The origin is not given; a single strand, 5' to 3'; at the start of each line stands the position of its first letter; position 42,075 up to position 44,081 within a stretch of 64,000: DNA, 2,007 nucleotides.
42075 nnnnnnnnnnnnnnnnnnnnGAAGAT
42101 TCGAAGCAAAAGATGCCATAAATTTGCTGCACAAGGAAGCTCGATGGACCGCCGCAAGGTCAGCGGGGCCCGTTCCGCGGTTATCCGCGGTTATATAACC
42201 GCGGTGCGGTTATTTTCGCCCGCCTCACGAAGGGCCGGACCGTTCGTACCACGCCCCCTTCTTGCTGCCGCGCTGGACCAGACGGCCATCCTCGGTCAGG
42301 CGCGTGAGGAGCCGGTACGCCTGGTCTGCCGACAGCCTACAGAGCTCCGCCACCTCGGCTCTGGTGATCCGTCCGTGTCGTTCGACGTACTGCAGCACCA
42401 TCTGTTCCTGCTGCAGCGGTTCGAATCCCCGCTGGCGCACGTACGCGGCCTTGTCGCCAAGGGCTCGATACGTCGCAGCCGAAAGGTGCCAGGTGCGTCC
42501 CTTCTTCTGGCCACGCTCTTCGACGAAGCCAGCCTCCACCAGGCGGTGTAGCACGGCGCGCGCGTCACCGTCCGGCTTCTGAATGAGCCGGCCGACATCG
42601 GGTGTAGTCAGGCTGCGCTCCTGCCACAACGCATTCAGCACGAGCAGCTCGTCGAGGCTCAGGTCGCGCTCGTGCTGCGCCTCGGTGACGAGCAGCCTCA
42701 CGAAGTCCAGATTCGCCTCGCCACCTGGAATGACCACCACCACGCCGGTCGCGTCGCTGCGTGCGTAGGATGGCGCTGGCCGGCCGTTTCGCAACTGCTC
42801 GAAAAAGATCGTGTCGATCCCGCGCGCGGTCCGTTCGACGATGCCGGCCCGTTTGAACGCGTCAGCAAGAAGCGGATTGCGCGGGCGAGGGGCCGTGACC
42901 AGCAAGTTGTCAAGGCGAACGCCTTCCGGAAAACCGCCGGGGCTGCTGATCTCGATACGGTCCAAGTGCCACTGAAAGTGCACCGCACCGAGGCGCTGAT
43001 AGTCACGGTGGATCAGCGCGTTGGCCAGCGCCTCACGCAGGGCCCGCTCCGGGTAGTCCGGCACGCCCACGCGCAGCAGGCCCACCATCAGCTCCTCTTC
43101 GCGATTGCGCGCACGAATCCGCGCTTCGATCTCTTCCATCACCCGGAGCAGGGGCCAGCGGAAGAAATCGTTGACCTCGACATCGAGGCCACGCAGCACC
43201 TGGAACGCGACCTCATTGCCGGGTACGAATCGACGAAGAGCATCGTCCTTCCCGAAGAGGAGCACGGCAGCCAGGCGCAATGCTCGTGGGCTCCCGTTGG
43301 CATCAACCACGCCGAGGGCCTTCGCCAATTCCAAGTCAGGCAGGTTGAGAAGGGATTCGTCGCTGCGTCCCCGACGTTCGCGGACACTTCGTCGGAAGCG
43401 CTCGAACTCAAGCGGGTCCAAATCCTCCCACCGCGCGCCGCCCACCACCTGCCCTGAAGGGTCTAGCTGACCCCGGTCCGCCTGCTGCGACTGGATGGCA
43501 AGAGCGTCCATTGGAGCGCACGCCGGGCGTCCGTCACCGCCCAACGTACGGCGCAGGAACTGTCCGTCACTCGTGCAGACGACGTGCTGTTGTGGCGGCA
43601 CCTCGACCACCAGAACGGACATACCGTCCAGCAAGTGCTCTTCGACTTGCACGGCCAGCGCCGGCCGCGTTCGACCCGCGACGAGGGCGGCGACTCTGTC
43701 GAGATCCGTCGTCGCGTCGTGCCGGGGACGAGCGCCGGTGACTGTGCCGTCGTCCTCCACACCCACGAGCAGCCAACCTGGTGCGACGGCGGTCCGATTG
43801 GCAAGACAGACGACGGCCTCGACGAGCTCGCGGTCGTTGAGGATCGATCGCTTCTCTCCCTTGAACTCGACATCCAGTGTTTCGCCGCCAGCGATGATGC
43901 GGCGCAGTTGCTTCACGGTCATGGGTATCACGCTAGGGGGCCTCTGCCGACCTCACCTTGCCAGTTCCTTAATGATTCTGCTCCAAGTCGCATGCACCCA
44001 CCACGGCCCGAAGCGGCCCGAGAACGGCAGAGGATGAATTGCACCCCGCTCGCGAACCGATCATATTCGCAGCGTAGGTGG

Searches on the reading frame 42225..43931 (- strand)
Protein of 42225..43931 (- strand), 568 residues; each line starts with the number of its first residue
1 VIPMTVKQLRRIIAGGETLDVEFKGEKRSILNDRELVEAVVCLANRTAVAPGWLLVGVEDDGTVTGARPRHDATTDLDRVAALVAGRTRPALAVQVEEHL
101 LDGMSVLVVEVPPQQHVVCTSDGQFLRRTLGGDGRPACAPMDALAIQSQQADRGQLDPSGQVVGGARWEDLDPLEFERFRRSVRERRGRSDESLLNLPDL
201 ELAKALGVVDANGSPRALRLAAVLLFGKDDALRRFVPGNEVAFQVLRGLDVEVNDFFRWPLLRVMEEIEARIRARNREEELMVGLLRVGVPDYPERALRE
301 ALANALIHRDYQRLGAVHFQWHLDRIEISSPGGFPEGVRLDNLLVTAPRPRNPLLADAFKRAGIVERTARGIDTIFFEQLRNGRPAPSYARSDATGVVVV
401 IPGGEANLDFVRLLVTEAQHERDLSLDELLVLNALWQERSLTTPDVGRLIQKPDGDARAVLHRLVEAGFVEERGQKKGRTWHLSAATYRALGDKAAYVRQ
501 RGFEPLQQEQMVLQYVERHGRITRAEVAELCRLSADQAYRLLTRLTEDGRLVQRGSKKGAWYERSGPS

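Call 6: search_protein_families(library=pfam, proteins=[window:42225-43931:-], max_evalue=0.01)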
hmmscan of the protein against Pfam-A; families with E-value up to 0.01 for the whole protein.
window:42225-43931:- (568 aa): 10 families
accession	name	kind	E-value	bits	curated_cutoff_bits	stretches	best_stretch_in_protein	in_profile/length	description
PF13749.12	HATPase_c_4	-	2.3e-16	60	26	1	317-399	4-87/89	Putative ATP-dependent DNA helicase recG C-terminal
PF04326.19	SLFN_AlbA_2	-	5.9e-14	53.1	25.3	1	17-129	1-110/118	Schlafen, AlbA_2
PF01978.25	TrmB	-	1e-05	25.7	25.6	1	423-476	5-58/68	Sugar-specific transcriptional regulator TrmB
PF09339.16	HTH_IclR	-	1.2e-05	25.4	22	0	511-554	7-51/52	IclR helix-turn-helix domain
PF12802.13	MarR_2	-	1.4e-05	25.6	27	0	511-556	9-55/61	MarR family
PF13412.12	HTH_24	-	3.5e-05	23.7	21.9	1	509-549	5-45/48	Winged helix-turn-helix DNA-binding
PF06224.18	AlkZ-like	-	0.00012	22.3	25.9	1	425-553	86-216/329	DNA glycosylase AlkZ-like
PF03965.22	Penicillinase_R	-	0.00041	21.1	22.6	1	427-532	4-111/115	Penicillinase repressor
PF13463.12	HTH_27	-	0.00044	20.9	22.2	0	427-484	4-63/68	Winged helix DNA-binding domain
PF12840.13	HTH_20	-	0.001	19.4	27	0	511-549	8-46/51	Helix-turn-helix domain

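Call 7: search_protein_families(library=padloc, proteins=[window:42225-43931:-], max_evalue=0.01)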
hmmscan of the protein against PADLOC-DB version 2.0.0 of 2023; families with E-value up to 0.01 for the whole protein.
window:42225-43931:- (568 aa): 8 families
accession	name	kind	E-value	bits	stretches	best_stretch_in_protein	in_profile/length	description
PDLC02402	Aga_SIR2-PNTD1-PNTD2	-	9.7e-12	41.8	1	208-387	361-547/876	Class I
PDLC02418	Aga_SIR2-Kinase-PNTD1-PNTD2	-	4.1e-09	33.2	1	290-383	317-421/756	Class I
PDLC02394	pAgo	-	2.2e-06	23.7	1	291-394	313-428/1121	-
PDLC01879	CARF3--CARF_TM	-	8.6e-06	23.5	0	422-481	152-207/222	-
PDLC03963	SoFic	-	0.00042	17.8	0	506-559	292-346/361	-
PDLC05032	PDC-S50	-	0.001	16.3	1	7-69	7-69/387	-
PDLC01044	Csa3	-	0.0025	15.7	0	411-474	122-183/194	Type I-A associated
PDLC01850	CARF3--CARF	-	0.0025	15.7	0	507-559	145-197/209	-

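Call 9: search_protein_families(library=ncbifam, proteins=[window:42225-43931:-], max_evalue=0.01)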
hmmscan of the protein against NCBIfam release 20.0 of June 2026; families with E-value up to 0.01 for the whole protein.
window:42225-43931:- (568 aa): 3 families
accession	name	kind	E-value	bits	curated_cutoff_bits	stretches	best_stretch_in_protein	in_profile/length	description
NF045644.1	TransRegBhcR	equivalog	0.00017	20.9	350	0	426-502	25-97/267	HTH-type transcriptional regulator BhcR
NF045593.1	bilirub_TF_BilQ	equivalog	0.0048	16.6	125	0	513-557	36-80/135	bilirubin utilization transcriptional regulator BilQ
NF053606.1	Sta1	subfamily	0.0076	16.3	80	0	507-555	20-67/100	Sta1 family transcriptional regulator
